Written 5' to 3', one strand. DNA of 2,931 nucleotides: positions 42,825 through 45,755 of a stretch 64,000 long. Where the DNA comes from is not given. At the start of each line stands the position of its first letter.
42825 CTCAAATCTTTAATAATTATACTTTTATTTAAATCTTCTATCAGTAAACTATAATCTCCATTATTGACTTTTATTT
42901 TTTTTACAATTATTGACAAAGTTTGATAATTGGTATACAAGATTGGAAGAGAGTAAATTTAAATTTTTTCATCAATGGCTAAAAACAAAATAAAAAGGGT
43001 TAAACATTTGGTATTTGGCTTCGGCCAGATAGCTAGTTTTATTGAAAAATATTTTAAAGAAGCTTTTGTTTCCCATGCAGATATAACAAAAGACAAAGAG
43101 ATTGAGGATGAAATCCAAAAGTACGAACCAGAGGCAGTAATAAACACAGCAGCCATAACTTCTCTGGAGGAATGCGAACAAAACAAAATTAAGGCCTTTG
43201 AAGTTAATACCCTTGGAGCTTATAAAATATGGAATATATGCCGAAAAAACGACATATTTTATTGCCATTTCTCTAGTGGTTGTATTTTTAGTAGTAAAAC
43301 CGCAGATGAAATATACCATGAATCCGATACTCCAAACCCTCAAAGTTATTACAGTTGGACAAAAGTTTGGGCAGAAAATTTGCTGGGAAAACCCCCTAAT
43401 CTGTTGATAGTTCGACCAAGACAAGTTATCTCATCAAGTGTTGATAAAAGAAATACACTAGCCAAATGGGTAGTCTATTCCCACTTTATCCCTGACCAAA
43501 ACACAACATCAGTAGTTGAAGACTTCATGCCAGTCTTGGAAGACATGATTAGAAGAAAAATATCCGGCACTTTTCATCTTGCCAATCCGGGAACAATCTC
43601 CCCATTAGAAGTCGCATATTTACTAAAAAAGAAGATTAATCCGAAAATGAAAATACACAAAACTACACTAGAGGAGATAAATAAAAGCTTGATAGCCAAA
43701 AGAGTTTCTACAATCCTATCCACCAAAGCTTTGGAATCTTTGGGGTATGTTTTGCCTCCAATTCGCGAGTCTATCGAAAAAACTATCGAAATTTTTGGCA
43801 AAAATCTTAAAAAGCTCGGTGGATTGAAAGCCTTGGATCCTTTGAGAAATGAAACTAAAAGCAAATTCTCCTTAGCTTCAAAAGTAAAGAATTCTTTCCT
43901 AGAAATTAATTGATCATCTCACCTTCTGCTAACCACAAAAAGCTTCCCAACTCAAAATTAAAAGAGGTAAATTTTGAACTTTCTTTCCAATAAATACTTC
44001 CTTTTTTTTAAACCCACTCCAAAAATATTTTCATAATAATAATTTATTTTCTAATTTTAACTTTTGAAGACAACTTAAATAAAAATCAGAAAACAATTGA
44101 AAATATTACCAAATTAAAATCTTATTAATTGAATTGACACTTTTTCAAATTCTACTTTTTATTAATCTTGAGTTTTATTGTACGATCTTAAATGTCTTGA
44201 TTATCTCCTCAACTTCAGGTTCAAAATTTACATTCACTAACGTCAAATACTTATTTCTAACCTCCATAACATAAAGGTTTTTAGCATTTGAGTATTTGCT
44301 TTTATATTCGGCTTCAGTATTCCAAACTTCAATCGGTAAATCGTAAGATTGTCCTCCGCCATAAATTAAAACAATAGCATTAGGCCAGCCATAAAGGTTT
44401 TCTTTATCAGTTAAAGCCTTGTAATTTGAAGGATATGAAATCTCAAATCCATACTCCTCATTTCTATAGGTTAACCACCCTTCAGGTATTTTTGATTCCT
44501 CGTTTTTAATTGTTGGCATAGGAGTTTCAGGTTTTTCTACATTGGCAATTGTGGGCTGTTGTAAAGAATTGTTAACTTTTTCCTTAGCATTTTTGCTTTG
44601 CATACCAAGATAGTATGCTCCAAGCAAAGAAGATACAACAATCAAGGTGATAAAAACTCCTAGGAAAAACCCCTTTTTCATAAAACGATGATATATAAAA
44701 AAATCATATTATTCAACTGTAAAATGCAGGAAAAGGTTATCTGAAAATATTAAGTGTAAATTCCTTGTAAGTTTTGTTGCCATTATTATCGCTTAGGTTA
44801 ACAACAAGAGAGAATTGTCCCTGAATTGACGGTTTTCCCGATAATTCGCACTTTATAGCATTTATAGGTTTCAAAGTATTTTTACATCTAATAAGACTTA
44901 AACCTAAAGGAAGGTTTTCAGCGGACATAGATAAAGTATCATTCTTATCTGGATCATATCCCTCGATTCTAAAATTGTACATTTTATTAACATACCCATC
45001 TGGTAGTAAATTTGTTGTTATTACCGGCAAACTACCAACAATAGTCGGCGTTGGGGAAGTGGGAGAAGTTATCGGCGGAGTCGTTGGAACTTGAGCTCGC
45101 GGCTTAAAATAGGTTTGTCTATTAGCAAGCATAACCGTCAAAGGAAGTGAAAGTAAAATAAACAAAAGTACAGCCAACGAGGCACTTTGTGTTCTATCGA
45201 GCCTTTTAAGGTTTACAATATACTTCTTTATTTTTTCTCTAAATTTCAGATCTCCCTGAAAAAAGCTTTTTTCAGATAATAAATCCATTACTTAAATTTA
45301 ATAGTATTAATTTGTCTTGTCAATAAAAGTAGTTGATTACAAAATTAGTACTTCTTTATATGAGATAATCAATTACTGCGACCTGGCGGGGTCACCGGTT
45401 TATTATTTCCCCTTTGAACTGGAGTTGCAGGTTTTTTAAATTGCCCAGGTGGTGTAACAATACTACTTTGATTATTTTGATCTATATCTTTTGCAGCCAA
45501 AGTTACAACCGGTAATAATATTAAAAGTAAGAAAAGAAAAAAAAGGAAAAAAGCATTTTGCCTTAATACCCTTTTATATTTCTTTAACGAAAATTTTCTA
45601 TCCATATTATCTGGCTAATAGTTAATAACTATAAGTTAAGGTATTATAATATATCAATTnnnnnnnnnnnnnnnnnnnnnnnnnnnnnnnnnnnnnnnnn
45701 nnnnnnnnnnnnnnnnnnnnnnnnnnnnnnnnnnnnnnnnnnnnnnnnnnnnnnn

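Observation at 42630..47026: Universally conserved S10 operon split: a 4.4 kb cell-envelope island inserted between rpsJ and rplC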

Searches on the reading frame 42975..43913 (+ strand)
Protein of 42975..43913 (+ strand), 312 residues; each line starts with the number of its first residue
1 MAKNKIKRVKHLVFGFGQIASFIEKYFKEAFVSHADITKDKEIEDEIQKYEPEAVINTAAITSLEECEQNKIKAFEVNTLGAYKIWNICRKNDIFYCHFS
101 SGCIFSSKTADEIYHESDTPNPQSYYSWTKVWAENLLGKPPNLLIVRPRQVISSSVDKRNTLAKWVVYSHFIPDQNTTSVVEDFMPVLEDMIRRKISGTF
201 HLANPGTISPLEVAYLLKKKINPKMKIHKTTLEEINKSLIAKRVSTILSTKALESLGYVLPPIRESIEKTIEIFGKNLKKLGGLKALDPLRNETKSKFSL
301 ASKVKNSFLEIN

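Call 3: search_protein_families(library=pfam, proteins=[window:42975-43913:+], max_evalue=0.1)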
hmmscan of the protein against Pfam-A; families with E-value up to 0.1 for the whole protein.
window:42975-43913:+ (312 aa): 5 families
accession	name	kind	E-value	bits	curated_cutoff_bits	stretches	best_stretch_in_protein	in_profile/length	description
PF04321.23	RmlD_sub_bind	-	1.2e-26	93.9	27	1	32-272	32-283/287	RmlD substrate binding domain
PF01370.27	Epimerase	-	8.1e-14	52.1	20.9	1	31-137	44-153/240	NAD dependent epimerase/dehydratase family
PF16363.11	GDP_Man_Dehyd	-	4.3e-09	36.7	27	1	29-136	53-163/332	GDP-mannose 4,6 dehydratase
PF02719.21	Polysacc_synt_2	-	2.2e-06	27.5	20.2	1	34-94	60-120/293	Polysaccharide biosynthesis protein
PF07993.18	NAD_binding_4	-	1.7e-05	24.6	20.1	1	53-157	90-213/258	Male sterility protein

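Call 4: search_protein_families(library=ncbifam, proteins=[window:42975-43913:+], max_evalue=0.1)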
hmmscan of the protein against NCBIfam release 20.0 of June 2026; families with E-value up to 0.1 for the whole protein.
window:42975-43913:+ (312 aa): 12 families
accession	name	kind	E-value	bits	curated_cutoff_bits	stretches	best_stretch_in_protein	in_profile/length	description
TIGR01214.1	rmlD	equivalog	9.2e-27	93.9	224.05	1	33-272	32-283/285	dTDP-4-dehydrorhamnose reductase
TIGR01179.1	galE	equivalog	1.4e-10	40.5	262.3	1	15-137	35-156/332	UDP-glucose 4-epimerase GalE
TIGR01181.1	dTDP_gluc_dehyt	equivalog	1.6e-08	34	365.1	1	32-136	54-161/321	dTDP-glucose 4,6-dehydratase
NF007440.0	PRK09987.1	equivalog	4.7e-07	29.4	308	1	35-183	38-181/299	dTDP-4-dehydrorhamnose reductase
TIGR02622.1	CDP_4_6_dhtase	equivalog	4.7e-06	26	278.45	1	32-134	58-162/352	CDP-glucose 4,6-dehydratase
TIGR02197.1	heptose_epim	equivalog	6.5e-06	25.5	274.6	1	36-133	48-145/316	ADP-glyceromanno-heptose 6-epimerase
NF043036.1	ErythonDh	equivalog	1.5e-05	24.4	325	1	33-137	57-160/321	D-erythronate dehydrogenase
NF007956.0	PRK10675.1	subfamily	5.5e-05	22.4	394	1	29-137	51-160/338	UDP-glucose 4-epimerase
NF005520.0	PRK07157.1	equivalog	0.0059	15.8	561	1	167-253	114-199/400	acetate kinase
NF007490.0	PRK10084.1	subfamily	0.011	14.8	649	1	32-120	54-143/361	dTDP-glucose 4,6-dehydratase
NF006210.0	PRK08335.1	equivalog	0.068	12.4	339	0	184-239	6-62/275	translation initiation factor IF-2B subunit alpha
NF007582.0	PRK10217.1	equivalog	0.076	12.1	698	0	33-131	56-165/355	dTDP-glucose 4,6-dehydratase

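Call 30: find_homologous_proteins(query=window:42975-43913:+, max_evalue=1e-10)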
Query window:42975-43913:+ (312 aa): 236 proteins with E <= 1e-10 among 2110 candidates; the best 120 are listed.
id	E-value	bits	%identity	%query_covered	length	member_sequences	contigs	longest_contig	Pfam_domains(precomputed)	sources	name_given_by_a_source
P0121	9.7e-204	693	100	100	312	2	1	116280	PF04321.24,PF16363.12,PF02719.22,PF07993.19,PF01370.28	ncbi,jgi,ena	-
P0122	4.2e-146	504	72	98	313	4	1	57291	PF04321.24,PF16363.12,PF02719.22,PF07993.19,PF01370.28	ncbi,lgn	-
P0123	6.5e-129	447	62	99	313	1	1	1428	PF04321.24,PF16363.12,PF02719.22,PF01370.28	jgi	jgi:dTDP-4-dehydrorhamnose reductase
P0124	6.6e-129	447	62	99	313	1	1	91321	PF04321.24,PF16363.12,PF02719.22,PF01370.28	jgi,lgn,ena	-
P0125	4.6e-127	441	64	96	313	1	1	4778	PF04321.24,PF16363.12,PF02719.22,PF01370.28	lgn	-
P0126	5.2e-126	438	62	98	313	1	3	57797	PF04321.24,PF16363.12,PF02719.22,PF01370.28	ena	-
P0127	3.2e-123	428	62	96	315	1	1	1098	PF04321.24,PF16363.12,PF02719.22,PF01073.26,PF07993.19,PF01370.28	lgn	-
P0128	5.3e-121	421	60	96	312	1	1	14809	PF04321.24,PF16363.12,PF02719.22,PF01073.26,PF07993.19,PF01370.28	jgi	jgi:dTDP-4-dehydrorhamnose reductase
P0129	2.5e-120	419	59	100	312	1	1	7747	PF04321.24,PF16363.12,PF01370.28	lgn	-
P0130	3.0e-120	419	60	96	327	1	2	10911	PF04321.24,PF16363.12,PF01370.28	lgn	-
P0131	1.1e-119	417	59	98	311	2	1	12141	PF04321.24,PF16363.12,PF02719.22,PF07993.19,PF01370.28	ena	-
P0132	2.8e-119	416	59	96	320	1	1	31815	PF04321.24,PF16363.12,PF02719.22,PF01370.28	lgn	-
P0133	5.6e-119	414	59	100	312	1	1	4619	PF04321.24,PF16363.12,PF02719.22,PF01370.28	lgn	-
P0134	2.3e-117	409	58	97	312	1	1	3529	PF04321.24,PF16363.12,PF02719.22,PF07993.19,PF01370.28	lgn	-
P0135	5.1e-117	408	59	95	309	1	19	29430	PF04321.24,PF16363.12,PF01370.28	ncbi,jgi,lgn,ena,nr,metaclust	ncbi:MAG: hypothetical protein UW69_C0090G0003 [Microgenomates group bacterium GW2011_GWA2_44_7]|nr:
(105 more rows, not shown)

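Call 31: find_encoding_contigs(protein=P0122, flank=10000, max_places=2)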
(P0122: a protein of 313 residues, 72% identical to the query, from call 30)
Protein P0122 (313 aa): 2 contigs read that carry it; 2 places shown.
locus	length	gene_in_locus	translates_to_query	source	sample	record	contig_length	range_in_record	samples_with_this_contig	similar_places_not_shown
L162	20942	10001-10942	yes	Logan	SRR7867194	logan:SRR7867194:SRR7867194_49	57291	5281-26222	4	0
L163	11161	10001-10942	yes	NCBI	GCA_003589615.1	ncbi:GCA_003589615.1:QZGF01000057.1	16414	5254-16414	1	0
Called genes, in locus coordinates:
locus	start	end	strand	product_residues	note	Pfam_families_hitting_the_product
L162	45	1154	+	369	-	-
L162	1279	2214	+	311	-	-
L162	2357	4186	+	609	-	PF00092:VWA, PF13519:VWA_2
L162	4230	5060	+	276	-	-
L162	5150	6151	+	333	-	PF00188:CAP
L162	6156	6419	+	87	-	-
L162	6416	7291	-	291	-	PF00483:NTP_transferase, PF12804:NTP_transf_3 (faint)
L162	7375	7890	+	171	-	PF04308:RNaseH_like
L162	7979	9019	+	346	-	PF00483:NTP_transferase, PF25084:LbH_EIF2B, PF00132:Hexapep (faint), PF25087:GMPPB_C (weak)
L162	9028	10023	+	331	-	PF01073:3Beta_HSD, PF01370:Epimerase, PF02719:Polysacc_synt_2, PF04321:RmlD_sub_bind, PF07993:NAD_binding_4, PF13460:NAD_binding_10 (weak), PF16363:GDP_Man_Dehyd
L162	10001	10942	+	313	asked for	PF01370:Epimerase, PF16363:GDP_Man_Dehyd (weak), PF02719:Polysacc_synt_2 (weak), PF04321:RmlD_sub_bind, PF07993:NAD_binding_4 (weak)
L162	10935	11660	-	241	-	PF01746:tRNA_m1G_MT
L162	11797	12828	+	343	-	PF25917:BSH_RND (weak), PF25984:BSH_YknX (weak), PF25990:Beta-barrel_YknX (faint)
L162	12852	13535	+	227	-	PF00005:ABC_tran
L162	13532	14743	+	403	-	PF12704:MacB_PCD, PF02687:FtsX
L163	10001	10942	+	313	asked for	PF01370:Epimerase, PF16363:GDP_Man_Dehyd (weak), PF02719:Polysacc_synt_2 (weak), PF04321:RmlD_sub_bind, PF07993:NAD_binding_4 (weak)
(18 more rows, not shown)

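Call 69: search_solved_structures(query=window:42975-43913:+, max_evalue=0.00001)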
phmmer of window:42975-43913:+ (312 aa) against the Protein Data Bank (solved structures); distinct sequences matched with E-value up to 0.00001: 8.
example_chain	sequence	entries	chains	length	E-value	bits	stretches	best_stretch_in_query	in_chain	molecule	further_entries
4qqr_A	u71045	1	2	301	2.1e-27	99.1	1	42-271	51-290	3,5-epimerase/4-reductase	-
7jid_A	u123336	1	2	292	2.5e-19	72.6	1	9-270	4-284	UDP-L-Rhamnose Synthase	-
2ggs_A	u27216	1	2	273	9.1e-14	54.3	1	35-243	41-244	273aa long hypothetical dTDP-4-dehydrorhamnose reductase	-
1vl0_A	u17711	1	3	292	2e-10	43.3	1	32-272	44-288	DTDP-4-dehydrorhamnose reductase, rfbD ortholog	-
3sc6_A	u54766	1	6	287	8.1e-10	41.3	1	35-268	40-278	dTDP-4-dehydrorhamnose reductase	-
5u9c_A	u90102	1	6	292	2.2e-07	33.3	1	42-224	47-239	dTDP-4-dehydrorhamnose Reductase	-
8g22_A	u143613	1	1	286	3.1e-07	32.8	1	31-268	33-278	dTDP-4-dehydrorhamnose reductase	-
1kbz_A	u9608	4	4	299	7.7e-07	31.5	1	35-183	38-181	dTDP-glucose oxidoreductase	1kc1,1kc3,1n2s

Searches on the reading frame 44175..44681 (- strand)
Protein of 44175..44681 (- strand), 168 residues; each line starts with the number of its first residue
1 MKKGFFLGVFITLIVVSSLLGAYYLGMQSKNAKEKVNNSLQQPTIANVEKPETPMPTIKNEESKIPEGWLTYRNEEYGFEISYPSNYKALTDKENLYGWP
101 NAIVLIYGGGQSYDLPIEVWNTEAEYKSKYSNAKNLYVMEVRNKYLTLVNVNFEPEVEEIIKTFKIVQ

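Call 3: search_protein_families(library=pfam, proteins=[window:44175-44681:-], max_evalue=0.1)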
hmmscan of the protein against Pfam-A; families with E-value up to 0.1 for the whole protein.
window:44175-44681:- (168 aa): 1 family
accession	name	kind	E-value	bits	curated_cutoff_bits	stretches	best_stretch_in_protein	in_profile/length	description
PF18933.6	PsbP_2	-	0.024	15.1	27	1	53-94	27-69/184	PsbP-like protein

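Call 4: search_protein_families(library=ncbifam, proteins=[window:44175-44681:-], max_evalue=0.1)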
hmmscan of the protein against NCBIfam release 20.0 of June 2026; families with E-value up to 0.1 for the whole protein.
window:44175-44681:- (168 aa): 0 families

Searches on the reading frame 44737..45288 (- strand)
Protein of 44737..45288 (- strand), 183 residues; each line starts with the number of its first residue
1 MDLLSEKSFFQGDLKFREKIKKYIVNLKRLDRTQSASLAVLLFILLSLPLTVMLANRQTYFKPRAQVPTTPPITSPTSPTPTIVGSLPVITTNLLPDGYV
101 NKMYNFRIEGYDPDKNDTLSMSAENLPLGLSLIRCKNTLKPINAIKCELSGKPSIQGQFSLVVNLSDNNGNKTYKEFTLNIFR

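Call 3: search_protein_families(library=pfam, proteins=[window:44737-45288:-], max_evalue=0.1)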
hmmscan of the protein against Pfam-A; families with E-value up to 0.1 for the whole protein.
window:44737-45288:- (183 aa): 2 families
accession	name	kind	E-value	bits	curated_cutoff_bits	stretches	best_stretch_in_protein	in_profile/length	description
PF05345.18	He_PIG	-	2.2e-07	31.6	24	1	88-181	2-95/96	Putative Ig domain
PF07495.19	Y_Y_Y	-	0.011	16.1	26.6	0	154-181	35-62/65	Y_Y_Y domain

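Call 4: search_protein_families(library=ncbifam, proteins=[window:44737-45288:-], max_evalue=0.1)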
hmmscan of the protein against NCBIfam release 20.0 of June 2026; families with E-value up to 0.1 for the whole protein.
window:44737-45288:- (183 aa): 0 families

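Call 36: find_homologous_proteins(query=window:44737-45288:-, max_evalue=0.001)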
Query window:44737-45288:- (183 aa): 1 proteins with E <= 0.001 among 332 candidates.
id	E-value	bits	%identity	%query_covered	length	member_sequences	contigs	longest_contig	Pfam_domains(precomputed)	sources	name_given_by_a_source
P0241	4.1e-114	396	100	100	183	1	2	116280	PF05345.19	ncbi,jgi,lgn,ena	-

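Call 79: list_cluster_members(proteins=[P0241, P0121])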
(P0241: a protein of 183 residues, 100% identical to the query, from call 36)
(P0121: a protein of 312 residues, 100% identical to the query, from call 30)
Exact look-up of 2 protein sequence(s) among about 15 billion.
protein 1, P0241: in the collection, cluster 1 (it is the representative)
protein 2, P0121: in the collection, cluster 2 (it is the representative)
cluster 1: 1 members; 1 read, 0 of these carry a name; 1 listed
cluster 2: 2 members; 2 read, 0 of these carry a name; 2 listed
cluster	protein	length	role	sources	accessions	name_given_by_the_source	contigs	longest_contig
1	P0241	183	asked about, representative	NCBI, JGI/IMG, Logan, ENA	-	-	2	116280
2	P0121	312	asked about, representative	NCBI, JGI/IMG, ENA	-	-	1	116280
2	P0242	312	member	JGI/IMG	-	-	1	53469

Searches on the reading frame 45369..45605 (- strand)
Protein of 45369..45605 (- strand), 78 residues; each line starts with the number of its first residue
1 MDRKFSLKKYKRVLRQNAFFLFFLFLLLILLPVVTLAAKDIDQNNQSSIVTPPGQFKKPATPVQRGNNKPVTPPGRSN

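Call 3: search_protein_families(library=pfam, proteins=[window:45369-45605:-], max_evalue=0.1)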
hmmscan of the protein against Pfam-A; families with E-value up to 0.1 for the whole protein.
window:45369-45605:- (78 aa): 2 families
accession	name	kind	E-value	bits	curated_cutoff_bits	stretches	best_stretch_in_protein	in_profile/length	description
PF05309.16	TraE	-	0.00032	20.6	24.8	1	1-54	1-53/182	TraE protein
PF21976.1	SMIM43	-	0.027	14.9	27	1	17-40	11-34/63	Small integral membrane protein 43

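Call 4: search_protein_families(library=ncbifam, proteins=[window:45369-45605:-], max_evalue=0.1)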
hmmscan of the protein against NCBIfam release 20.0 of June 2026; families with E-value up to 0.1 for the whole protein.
window:45369-45605:- (78 aa): 1 family
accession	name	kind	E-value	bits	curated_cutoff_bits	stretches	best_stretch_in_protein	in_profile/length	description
TIGR02761.1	TraE_TIGR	equivalog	0.018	14.9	109.05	1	1-54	1-53/181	type IV conjugative transfer system protein TraE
